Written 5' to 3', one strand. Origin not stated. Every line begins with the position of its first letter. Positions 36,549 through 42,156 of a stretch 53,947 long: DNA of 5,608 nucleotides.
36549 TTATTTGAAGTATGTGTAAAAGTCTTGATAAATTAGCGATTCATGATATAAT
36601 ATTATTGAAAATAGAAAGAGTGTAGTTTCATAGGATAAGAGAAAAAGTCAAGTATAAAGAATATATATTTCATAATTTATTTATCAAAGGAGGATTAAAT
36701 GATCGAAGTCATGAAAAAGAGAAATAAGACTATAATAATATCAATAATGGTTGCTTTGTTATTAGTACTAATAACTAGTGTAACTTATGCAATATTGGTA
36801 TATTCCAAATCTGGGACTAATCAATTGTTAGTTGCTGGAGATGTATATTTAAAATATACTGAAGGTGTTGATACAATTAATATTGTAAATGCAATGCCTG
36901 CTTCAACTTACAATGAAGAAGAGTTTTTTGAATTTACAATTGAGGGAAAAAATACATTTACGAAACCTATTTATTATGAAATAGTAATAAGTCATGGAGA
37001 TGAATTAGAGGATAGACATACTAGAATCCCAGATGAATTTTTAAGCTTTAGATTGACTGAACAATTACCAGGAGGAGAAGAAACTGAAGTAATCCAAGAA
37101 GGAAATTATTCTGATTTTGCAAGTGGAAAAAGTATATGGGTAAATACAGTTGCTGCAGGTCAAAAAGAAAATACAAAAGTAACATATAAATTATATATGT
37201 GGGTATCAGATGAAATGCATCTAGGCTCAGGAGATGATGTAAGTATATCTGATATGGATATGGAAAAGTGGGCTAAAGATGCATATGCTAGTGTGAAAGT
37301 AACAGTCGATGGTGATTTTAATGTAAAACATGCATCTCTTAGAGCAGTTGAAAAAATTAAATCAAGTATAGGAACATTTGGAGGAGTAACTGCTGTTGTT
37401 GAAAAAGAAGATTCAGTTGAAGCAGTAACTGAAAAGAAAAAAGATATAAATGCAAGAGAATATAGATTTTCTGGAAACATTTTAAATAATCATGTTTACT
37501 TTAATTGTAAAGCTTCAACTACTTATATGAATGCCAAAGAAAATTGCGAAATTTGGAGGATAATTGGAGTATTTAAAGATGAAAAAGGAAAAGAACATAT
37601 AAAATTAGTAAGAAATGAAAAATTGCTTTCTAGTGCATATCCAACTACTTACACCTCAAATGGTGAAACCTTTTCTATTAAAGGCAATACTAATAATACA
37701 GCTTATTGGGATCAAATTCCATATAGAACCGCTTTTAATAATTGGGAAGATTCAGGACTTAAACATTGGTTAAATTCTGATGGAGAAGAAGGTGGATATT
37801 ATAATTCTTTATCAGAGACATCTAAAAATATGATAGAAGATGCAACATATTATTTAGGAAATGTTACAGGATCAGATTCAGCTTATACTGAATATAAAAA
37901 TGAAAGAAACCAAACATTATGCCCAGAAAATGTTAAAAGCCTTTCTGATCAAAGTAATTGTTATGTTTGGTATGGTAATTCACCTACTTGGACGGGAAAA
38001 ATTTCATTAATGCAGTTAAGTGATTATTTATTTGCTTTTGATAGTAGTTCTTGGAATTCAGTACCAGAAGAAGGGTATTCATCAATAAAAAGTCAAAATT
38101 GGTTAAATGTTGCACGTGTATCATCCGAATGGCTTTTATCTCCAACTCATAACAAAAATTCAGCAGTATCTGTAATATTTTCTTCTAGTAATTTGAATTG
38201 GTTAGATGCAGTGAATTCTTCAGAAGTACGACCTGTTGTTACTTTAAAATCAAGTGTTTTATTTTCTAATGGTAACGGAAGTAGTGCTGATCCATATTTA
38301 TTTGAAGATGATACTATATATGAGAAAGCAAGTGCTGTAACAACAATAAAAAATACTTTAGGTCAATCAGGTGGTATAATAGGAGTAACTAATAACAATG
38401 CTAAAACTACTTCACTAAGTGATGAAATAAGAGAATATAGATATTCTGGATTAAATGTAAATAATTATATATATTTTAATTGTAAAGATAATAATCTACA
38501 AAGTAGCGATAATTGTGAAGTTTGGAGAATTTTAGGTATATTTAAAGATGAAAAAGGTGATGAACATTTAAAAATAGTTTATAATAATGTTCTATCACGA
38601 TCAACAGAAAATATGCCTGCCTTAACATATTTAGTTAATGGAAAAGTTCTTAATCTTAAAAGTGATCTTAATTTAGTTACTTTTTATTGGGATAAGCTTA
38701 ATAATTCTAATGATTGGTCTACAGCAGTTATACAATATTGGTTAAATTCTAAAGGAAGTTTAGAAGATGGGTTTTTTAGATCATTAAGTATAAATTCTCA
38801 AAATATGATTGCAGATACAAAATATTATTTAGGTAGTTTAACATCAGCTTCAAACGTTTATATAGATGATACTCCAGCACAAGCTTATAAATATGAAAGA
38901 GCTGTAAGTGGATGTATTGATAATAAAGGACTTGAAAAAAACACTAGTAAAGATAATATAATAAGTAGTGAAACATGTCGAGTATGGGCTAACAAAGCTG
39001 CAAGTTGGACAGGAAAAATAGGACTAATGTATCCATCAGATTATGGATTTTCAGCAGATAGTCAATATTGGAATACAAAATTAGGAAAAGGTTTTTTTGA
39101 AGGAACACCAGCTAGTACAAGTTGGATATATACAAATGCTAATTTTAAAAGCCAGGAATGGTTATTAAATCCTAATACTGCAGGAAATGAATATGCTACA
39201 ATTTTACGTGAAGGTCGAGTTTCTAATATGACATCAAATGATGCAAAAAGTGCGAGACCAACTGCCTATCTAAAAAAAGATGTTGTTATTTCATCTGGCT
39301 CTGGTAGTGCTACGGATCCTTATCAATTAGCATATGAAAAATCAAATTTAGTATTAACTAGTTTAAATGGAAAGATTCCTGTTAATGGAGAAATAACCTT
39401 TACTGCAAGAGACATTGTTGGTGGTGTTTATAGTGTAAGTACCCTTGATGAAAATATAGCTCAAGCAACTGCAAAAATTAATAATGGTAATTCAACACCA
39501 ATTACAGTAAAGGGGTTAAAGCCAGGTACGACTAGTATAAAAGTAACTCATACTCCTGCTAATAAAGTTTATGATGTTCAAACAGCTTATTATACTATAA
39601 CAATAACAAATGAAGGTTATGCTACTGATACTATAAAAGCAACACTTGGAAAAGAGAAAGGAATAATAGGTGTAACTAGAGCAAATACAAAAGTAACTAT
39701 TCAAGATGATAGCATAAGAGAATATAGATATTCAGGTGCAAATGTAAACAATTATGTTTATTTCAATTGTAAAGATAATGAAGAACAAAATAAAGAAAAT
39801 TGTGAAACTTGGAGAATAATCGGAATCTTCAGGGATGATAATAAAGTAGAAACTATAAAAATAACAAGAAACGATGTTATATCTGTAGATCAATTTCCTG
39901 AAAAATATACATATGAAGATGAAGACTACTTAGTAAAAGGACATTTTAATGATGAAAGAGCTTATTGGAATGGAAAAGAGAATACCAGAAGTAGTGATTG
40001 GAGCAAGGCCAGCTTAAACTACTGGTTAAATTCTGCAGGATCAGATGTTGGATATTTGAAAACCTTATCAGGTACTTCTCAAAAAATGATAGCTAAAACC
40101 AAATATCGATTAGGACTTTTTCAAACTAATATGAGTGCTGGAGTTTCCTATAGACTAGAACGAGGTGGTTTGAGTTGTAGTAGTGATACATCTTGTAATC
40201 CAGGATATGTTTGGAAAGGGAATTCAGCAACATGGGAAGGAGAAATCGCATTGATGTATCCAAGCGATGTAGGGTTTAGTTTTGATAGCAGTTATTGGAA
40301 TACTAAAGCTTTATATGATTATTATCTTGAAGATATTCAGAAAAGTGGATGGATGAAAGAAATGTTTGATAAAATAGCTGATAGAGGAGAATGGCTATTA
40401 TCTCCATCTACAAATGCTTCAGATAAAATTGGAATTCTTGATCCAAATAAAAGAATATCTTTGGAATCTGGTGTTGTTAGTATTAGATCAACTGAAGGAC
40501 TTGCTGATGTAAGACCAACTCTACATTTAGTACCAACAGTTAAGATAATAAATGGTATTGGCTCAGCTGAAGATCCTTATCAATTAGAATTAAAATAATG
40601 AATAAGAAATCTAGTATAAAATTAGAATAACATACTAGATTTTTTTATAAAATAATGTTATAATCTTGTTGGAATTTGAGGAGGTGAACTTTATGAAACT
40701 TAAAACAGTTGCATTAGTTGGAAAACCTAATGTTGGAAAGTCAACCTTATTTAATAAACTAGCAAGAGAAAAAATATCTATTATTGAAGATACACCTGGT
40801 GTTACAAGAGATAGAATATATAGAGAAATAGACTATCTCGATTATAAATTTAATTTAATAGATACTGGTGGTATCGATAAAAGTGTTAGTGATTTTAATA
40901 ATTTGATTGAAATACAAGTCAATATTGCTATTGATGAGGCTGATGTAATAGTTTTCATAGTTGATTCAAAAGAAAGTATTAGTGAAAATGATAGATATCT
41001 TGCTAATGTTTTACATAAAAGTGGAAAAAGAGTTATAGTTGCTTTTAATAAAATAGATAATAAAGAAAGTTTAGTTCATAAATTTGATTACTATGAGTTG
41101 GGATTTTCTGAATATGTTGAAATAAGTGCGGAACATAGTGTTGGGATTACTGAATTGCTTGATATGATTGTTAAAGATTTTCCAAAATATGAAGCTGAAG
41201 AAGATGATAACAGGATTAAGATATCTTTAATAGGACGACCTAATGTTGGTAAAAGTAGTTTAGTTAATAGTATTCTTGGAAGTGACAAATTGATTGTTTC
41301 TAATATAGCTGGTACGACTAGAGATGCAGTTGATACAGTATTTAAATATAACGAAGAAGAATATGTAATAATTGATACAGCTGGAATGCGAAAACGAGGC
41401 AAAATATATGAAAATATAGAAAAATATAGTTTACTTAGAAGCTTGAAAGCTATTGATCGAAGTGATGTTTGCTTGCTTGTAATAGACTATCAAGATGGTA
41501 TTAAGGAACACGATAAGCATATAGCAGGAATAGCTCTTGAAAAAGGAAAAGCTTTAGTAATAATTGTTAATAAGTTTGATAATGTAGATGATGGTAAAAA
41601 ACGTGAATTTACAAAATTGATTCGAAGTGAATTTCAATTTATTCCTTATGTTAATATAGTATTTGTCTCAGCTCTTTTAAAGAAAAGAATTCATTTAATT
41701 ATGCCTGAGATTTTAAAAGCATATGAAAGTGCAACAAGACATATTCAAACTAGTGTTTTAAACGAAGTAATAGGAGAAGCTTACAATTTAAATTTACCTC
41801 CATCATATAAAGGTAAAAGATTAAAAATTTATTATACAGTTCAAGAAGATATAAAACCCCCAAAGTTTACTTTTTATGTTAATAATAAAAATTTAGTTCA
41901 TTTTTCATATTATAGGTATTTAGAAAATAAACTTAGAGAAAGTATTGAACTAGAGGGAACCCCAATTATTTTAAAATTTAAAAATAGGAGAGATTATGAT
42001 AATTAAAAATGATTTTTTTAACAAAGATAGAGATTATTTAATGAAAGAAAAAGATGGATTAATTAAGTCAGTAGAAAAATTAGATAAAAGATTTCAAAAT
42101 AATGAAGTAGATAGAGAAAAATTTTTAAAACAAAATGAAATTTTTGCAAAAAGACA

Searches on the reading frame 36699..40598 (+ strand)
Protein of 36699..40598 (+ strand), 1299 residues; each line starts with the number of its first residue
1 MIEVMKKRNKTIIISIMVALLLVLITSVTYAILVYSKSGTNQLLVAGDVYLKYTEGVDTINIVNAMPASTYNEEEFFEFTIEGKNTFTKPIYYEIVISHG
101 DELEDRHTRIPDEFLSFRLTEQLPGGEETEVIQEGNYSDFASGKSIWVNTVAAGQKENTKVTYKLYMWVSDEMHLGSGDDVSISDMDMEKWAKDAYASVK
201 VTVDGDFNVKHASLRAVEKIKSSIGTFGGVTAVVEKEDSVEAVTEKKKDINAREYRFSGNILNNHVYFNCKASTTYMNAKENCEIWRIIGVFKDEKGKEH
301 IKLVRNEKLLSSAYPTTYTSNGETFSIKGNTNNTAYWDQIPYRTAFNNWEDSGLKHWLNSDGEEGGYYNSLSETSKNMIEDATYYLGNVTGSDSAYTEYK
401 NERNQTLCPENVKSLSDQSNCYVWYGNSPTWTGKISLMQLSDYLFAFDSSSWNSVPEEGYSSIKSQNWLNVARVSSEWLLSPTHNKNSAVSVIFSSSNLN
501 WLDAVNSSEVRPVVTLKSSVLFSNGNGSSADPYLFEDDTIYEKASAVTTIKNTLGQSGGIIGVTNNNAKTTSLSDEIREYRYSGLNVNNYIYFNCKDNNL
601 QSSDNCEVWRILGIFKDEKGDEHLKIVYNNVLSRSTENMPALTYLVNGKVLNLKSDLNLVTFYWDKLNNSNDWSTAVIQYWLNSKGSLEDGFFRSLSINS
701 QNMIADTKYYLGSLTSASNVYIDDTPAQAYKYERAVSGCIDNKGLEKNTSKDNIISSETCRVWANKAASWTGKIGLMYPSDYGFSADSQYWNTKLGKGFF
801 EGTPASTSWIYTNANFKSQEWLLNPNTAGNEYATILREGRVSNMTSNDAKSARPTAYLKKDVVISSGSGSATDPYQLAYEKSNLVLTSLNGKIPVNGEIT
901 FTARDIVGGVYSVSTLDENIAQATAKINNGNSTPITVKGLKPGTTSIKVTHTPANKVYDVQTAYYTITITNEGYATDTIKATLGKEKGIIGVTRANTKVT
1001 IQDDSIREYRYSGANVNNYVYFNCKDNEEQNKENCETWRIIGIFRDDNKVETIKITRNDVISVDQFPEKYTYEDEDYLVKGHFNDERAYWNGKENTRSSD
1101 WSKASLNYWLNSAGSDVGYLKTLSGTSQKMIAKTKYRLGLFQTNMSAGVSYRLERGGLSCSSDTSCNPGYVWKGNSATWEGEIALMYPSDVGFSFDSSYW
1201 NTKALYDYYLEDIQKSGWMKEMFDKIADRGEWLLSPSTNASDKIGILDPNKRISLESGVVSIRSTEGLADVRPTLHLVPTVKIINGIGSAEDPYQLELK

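Call 6: search_protein_families(library=pfam, proteins=[window:36699-40598:+], max_evalue=1)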
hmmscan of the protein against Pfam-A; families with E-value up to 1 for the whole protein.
window:36699-40598:+ (1299 aa): 5 families
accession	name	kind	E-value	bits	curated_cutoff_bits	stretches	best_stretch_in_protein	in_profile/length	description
PF19789.6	DUF6273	-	5.8e-09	36.5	23.5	2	336-518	19-172/172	Domain of unknown function (DUF6273)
PF22700.2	MVD-like_N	-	0.036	14.1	27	1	675-769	5-100/157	Diphosphomevalonate decarboxylase-like N-terminal domain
PF08308.17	PEGA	-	0.089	13.2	20.8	0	952-986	25-58/71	PEGA domain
PF13173.12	AAA_14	-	0.14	12.6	27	0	569-612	15-51/129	AAA domain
PF07212.18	Hyaluronidase_1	-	0.6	10.4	27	1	915-979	64-127/161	Hyaluronidase protein (HylP)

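Call 7: search_protein_families(library=ncbifam, proteins=[window:36699-40598:+], max_evalue=1)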
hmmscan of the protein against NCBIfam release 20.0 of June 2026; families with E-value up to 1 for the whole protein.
window:36699-40598:+ (1299 aa): 1 family
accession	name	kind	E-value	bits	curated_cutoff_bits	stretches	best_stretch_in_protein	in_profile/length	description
NF047523.1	LIC_20245_fam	equivalog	0.069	12.9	190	0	367-417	161-211/222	LIC_20245 family lipoprotein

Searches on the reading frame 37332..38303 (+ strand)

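Call 24: search_protein_families(library=pfam, proteins=[window:37332-38303:+], max_evalue=10)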
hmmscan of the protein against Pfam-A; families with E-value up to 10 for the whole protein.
window:37332-38303:+ (324 aa): 1 family
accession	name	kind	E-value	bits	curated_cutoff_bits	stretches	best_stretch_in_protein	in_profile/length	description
PF19789.6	DUF6273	-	3e-06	27.7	23.5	1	125-307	19-172/172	Domain of unknown function (DUF6273)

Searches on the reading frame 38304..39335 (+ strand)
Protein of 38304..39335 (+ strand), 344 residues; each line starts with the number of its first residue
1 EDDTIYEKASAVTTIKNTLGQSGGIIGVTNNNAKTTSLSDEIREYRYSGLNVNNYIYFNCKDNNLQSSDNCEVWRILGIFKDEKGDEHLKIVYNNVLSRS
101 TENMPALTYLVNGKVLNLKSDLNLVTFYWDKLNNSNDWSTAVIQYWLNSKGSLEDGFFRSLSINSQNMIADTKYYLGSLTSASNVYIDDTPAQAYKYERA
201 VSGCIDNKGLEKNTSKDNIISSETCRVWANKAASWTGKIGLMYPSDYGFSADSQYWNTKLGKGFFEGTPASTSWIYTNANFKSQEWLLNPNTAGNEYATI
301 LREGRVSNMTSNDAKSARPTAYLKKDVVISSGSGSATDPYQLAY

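Call 24: search_protein_families(library=pfam, proteins=[window:38304-39335:+], max_evalue=10)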
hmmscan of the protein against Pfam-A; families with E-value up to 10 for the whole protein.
window:38304-39335:+ (344 aa): 2 families
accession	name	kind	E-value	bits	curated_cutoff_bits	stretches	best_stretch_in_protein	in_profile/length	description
PF22700.2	MVD-like_N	-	0.0052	16.9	27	1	140-234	5-100/157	Diphosphomevalonate decarboxylase-like N-terminal domain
PF08398.15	Phospholip_A2_4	-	0.075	13.7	23.9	1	40-67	33-60/80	Phospholipase A2-like domain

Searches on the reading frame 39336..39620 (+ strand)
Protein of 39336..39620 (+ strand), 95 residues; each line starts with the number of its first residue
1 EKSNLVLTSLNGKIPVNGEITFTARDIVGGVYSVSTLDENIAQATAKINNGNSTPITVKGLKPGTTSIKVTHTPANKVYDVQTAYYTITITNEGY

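Call 24: search_protein_families(library=pfam, proteins=[window:39336-39620:+], max_evalue=10)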
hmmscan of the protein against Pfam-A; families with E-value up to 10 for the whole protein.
window:39336-39620:+ (95 aa): 4 families
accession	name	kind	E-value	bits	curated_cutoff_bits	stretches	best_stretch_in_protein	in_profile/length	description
PF07212.18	Hyaluronidase_1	-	0.0057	17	27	1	34-94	62-121/161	Hyaluronidase protein (HylP)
PF08308.17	PEGA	-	0.015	15.7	20.8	2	44-71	13-42/71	PEGA domain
PF13629.12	T2SS-T3SS_pil_N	-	0.016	15.3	23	1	30-78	20-66/72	Pilus formation protein N terminal region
PF13157.11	Enas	-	0.026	15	22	1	11-77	36-97/112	Endospore appendages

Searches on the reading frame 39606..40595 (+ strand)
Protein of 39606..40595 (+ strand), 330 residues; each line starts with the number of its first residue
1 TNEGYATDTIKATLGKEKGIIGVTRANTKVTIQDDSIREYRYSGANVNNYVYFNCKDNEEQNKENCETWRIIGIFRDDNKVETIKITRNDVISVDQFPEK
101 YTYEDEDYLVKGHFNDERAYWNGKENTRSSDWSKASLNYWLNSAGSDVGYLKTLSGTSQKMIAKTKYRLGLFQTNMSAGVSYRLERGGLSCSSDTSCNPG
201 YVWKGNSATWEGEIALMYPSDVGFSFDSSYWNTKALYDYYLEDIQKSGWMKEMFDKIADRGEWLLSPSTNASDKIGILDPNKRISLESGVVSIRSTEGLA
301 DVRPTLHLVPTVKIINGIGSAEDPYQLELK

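Call 24: search_protein_families(library=pfam, proteins=[window:39606-40595:+], max_evalue=10)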
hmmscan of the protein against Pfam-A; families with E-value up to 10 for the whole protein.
window:39606-40595:+ (330 aa): 1 family
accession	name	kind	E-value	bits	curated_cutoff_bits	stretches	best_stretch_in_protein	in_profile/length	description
PF23674.1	RYYR-CCHC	-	0.2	12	27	1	30-98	16-73/79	RYYR-CCHC domain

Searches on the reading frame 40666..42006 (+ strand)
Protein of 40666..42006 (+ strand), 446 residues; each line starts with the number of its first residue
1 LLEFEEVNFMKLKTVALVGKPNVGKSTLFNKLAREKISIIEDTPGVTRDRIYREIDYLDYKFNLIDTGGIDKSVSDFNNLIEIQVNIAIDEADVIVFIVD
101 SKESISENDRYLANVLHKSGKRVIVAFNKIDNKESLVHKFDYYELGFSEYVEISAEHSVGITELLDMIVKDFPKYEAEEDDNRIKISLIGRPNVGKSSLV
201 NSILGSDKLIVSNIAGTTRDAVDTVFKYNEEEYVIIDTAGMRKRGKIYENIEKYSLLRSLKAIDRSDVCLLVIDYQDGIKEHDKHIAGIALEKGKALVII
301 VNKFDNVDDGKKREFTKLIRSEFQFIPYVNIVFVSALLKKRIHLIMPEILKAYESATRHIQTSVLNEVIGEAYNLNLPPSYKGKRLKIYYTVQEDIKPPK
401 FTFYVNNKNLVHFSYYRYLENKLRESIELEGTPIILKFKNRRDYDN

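Call 6: search_protein_families(library=pfam, proteins=[window:40666-42006:+], max_evalue=1)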
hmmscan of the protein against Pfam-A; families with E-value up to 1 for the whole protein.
window:40666-42006:+ (446 aa): 36 families (the best 25 are shown)
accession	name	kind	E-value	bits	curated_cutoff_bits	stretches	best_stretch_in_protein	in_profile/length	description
PF01926.29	MMR_HSR1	-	9.1e-58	193.7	21.9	2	14-129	1-113/113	50S ribosome-binding GTPase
PF02421.24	FeoB_N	-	1.8e-30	106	27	2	14-167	2-155/156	Ferrous iron transport protein B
PF14714.11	KH_dom-like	-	6.6e-30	103.7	27.3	1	360-439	2-81/81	KH-domain-like of EngA bacterial GTPase enzymes, C-terminal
PF00009.33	GTP_EFTU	-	1.5e-22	80.5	26.5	2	206-351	44-184/188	Elongation factor Tu GTP binding domain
PF00350.29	Dynamin_N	-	1.6e-14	54.7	27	3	56-129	97-167/168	Dynamin family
PF00071.28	Ras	-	2.1e-12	47.4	21.6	2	15-172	2-160/162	Ras family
PF03193.22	RsgA_GTPase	-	2.2e-12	47.6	30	2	89-243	23-170/174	RsgA GTPase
PF04548.22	AIG1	-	3e-12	46.7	27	2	185-286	2-103/212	AIG1 family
PF08477.19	Roc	-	3.2e-10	40.7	27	2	15-131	2-119/119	Ras of Complex, Roc, domain of DAPkinase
PF00025.27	Arf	-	1.7e-08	34.6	22.3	1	15-139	17-134/174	ADP-ribosylation factor family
PF09439.16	SRPRB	-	5.6e-07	29.6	25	1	13-119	4-103/178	Signal recognition particle receptor beta subunit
PF10662.15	PduV-EutP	-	8.6e-07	29.3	21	1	13-168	2-141/143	Ethanolamine utilisation - propanediol utilisation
PF00910.28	RNA_helicase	-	1.2e-06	29.4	21.5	2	187-248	2-65/105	RNA helicase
PF03029.23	ATP_bind_1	-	6.1e-06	26.6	27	1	49-144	80-180/240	Conserved hypothetical ATP binding protein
PF00005.33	ABC_tran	-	9.1e-05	23.5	25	1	11-36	10-35/137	ABC transporter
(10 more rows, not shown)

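Call 7: search_protein_families(library=ncbifam, proteins=[window:40666-42006:+], max_evalue=1)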
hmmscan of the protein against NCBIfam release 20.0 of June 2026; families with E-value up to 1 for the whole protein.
window:40666-42006:+ (446 aa): 51 families (the best 25 are shown)
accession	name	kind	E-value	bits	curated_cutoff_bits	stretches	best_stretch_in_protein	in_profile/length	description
TIGR03594.1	GTPase_EngA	equivalog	1.5e-162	541.5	306.7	1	14-439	2-432/432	ribosome biogenesis GTPase Der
NF002828.0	PRK03003.1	equivalog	3.2e-111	372.3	631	1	10-442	38-470/477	ribosome biogenesis GTPase Der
NF007071.0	PRK09518.1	equivalog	1.1e-108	364.6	953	1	11-441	270-700/706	bifunctional cytidylate kinase/GTPase Der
NF000908.1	PRK00089.1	equivalog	7.2e-61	206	237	2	11-176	2-171/291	GTPase Era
TIGR00231.1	small_GTP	domain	1.7e-53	180.8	42.5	2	10-169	1-163/164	GTP-binding protein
TIGR00450.1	mnmE_trmE_thdF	equivalog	1e-51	176.5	252.6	2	161-359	189-373/446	tRNA uridine-5-carboxymethylaminomethyl(34) synthesis GTPase MnmE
TIGR00436.1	era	equivalog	2e-51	174.9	116.25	2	14-178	2-169/270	GTPase Era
TIGR03918.1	GTP_HydF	equivalog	4.3e-48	164.1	325.55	2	181-357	5-171/392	[FeFe] hydrogenase H-cluster maturation GTPase HydF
NF003661.0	PRK05291.1-3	equivalog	7.5e-48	164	380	2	184-356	217-373/448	tRNA uridine-5-carboxymethylaminomethyl(34) synthesis GTPase MnmE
TIGR03596.1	GTPase_YlqF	equivalog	1e-29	103.8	208.2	2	85-241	15-173/276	ribosome biogenesis GTPase YlqF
TIGR03598.1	GTPase_YsxC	equivalog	1.8e-29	102.7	124.45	2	173-346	8-182/186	ribosome biogenesis GTP-binding protein YihA/YsxC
TIGR00437.1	feoB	equivalog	4.6e-24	85.1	315.65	2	19-171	1-153/594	ferrous iron transport protein B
TIGR03156.1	GTP_HflX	equivalog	4.6e-22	78.4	216.75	2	11-170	188-349/351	GTPase HflX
NF007105.0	PRK09554.1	equivalog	1.5e-15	56.4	683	2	10-136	1-128/772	Fe(2+) transporter permease subunit FeoB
TIGR03597.1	GTPase_YqeH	equivalog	1.7e-15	57.1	297.4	2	120-253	91-227/361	ribosome biogenesis GTPase YqeH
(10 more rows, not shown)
